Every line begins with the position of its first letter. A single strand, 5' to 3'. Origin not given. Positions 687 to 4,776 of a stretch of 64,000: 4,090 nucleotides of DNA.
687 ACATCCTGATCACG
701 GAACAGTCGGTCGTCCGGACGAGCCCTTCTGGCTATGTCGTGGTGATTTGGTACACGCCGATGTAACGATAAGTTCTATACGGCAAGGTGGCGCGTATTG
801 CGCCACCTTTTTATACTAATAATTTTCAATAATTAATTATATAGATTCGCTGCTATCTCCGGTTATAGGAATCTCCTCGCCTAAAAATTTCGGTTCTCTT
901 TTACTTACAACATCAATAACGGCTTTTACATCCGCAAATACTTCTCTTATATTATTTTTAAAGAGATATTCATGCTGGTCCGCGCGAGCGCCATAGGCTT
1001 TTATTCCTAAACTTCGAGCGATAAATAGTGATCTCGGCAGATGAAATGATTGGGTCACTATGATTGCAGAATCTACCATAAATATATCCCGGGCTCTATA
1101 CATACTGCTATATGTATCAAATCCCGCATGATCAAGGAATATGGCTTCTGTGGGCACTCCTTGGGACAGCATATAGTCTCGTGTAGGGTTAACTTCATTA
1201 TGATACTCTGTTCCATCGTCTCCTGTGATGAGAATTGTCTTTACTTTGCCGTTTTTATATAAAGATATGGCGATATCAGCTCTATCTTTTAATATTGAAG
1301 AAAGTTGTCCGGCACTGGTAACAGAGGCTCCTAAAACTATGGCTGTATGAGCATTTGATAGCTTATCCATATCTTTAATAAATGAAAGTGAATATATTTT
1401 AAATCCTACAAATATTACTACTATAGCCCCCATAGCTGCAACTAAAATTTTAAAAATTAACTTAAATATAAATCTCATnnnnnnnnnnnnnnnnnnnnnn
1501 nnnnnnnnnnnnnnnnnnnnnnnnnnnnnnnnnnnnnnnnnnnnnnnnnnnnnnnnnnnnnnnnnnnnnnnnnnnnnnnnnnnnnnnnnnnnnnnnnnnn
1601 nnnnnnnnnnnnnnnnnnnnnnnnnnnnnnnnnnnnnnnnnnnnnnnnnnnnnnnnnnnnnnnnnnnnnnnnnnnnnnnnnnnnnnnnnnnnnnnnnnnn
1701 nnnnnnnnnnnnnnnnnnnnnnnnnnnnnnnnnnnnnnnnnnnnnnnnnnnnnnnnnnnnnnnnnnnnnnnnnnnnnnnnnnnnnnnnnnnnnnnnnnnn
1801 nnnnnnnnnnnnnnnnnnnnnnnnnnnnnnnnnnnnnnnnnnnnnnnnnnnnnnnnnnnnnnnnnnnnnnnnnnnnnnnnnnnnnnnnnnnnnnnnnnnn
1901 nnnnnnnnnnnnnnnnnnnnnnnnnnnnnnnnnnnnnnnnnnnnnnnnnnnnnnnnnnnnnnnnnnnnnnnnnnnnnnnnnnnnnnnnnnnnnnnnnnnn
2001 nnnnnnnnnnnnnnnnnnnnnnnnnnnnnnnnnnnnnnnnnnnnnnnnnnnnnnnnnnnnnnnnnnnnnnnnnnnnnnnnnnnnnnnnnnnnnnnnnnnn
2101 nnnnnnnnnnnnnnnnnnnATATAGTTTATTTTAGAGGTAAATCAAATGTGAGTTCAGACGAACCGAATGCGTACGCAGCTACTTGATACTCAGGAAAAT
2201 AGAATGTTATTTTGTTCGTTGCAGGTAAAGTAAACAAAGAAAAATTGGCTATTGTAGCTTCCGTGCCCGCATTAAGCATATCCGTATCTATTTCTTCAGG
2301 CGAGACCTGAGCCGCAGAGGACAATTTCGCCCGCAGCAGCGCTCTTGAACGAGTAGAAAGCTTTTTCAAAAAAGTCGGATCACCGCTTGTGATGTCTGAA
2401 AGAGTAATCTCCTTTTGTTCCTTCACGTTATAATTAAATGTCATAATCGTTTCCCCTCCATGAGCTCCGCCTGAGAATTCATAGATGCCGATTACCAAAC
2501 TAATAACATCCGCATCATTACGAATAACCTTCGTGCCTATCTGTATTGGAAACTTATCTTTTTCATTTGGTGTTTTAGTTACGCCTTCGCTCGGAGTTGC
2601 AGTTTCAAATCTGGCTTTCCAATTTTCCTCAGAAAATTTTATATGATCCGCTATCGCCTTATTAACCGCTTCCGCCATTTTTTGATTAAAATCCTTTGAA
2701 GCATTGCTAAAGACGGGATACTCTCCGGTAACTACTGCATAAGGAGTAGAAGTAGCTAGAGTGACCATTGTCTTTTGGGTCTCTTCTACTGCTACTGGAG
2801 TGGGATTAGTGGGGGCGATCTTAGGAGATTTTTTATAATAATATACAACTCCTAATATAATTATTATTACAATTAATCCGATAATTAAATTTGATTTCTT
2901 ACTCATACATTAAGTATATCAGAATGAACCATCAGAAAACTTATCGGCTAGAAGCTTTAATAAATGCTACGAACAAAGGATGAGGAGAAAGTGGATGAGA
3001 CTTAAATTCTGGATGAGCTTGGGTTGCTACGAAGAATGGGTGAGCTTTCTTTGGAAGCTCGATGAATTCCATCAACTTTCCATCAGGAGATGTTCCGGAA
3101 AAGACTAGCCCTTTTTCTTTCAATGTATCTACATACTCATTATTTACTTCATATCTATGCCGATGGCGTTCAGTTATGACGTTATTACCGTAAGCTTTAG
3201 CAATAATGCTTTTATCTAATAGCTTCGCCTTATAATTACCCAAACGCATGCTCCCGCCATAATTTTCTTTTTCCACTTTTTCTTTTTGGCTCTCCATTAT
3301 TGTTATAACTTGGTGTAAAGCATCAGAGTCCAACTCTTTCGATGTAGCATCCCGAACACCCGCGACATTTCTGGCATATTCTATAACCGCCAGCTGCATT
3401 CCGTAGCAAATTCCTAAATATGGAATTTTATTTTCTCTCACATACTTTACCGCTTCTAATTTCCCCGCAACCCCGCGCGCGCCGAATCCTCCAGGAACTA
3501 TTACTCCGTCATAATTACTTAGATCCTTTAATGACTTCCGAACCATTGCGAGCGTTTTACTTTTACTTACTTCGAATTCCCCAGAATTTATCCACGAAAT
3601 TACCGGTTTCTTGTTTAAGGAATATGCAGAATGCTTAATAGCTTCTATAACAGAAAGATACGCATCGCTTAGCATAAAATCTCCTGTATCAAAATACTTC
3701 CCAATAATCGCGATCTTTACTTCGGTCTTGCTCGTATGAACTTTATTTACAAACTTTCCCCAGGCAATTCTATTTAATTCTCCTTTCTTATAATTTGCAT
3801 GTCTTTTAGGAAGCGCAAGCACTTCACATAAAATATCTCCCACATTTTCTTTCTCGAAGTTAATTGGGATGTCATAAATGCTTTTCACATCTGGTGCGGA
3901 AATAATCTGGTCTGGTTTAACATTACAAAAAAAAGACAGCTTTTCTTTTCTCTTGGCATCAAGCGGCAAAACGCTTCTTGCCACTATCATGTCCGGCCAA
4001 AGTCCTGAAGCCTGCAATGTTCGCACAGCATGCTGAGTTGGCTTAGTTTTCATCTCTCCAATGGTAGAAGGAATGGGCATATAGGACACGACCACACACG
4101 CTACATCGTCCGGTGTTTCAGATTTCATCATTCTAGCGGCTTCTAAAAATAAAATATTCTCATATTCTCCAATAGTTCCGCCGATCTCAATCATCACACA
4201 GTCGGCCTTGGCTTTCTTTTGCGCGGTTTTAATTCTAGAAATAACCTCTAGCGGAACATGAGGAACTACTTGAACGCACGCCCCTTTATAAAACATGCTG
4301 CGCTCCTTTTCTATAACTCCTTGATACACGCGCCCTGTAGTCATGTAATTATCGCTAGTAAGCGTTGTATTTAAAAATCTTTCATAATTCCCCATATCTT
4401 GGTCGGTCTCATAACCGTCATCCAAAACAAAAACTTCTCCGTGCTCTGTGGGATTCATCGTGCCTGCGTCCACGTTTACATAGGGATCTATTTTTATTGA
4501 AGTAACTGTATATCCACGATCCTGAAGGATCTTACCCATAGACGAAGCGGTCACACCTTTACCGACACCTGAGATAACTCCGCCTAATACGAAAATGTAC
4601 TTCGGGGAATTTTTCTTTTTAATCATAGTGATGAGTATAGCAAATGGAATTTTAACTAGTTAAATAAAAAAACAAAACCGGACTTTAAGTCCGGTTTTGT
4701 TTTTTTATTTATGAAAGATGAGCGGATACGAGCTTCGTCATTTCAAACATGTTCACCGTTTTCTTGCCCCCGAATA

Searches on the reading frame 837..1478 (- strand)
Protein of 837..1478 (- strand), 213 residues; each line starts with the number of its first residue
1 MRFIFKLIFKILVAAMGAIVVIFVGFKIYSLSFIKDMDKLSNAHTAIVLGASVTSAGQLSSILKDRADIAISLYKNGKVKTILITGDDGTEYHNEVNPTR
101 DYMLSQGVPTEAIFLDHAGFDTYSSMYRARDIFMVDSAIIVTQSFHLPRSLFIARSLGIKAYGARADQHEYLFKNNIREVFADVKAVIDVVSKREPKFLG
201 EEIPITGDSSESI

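Call 85: search_protein_families(library=pfam, proteins=[window:837-1478:-], max_evalue=0.00001)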
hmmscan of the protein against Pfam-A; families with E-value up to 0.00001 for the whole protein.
window:837-1478:- (213 aa): 1 family
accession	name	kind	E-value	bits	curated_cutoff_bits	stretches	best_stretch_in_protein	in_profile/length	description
PF02698.23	DUF218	-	3e-23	82.6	27.6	1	45-161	2-105/133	DUF218 domain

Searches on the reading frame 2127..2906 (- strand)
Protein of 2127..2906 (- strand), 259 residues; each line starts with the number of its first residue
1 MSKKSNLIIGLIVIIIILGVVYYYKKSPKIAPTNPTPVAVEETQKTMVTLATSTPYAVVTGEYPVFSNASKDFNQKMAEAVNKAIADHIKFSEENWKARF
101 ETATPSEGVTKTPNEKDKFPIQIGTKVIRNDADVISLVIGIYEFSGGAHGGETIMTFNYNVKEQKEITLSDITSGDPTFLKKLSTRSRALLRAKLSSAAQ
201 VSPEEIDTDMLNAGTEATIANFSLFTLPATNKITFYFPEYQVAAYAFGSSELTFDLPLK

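Call 85: search_protein_families(library=pfam, proteins=[window:2127-2906:-], max_evalue=0.00001)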
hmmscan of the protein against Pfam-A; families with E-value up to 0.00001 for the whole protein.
window:2127-2906:- (259 aa): 2 families
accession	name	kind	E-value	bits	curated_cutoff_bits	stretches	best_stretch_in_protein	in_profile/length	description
PF13739.11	PdaC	-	1.2e-11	46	29.1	1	53-150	4-93/95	Deacetylase PdaC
PF11738.13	DUF3298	-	1e-06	30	24.1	1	189-254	16-81/84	Protein of unknown function (DUF3298)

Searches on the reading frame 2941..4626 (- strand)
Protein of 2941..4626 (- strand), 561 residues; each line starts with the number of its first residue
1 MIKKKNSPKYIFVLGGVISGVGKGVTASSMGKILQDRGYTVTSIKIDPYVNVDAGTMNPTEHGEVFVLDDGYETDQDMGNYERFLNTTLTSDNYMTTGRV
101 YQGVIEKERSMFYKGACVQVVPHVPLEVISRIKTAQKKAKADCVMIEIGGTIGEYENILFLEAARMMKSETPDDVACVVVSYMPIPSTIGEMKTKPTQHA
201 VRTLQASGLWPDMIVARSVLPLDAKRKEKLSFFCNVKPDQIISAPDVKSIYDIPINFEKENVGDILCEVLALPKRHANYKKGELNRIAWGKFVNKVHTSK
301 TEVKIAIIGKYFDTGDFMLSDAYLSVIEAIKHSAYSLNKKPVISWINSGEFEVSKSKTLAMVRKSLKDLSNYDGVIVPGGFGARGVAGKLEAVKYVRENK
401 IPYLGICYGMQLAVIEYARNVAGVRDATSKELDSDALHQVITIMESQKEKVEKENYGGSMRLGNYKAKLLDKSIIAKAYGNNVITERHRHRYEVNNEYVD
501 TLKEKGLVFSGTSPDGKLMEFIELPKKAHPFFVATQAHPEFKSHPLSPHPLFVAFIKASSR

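Call 85: search_protein_families(library=pfam, proteins=[window:2941-4626:-], max_evalue=0.00001)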
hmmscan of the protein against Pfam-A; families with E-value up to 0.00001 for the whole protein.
window:2941-4626:- (561 aa): 2 families
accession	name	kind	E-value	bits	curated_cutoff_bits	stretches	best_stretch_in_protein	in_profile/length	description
PF06418.20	CTP_synth_N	-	5.3e-105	351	26.1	1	9-272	1-265/265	CTP synthase N-terminus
PF00117.34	GATase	-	3.5e-38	131.6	22.8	1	319-557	2-189/190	Glutamine amidotransferase class-I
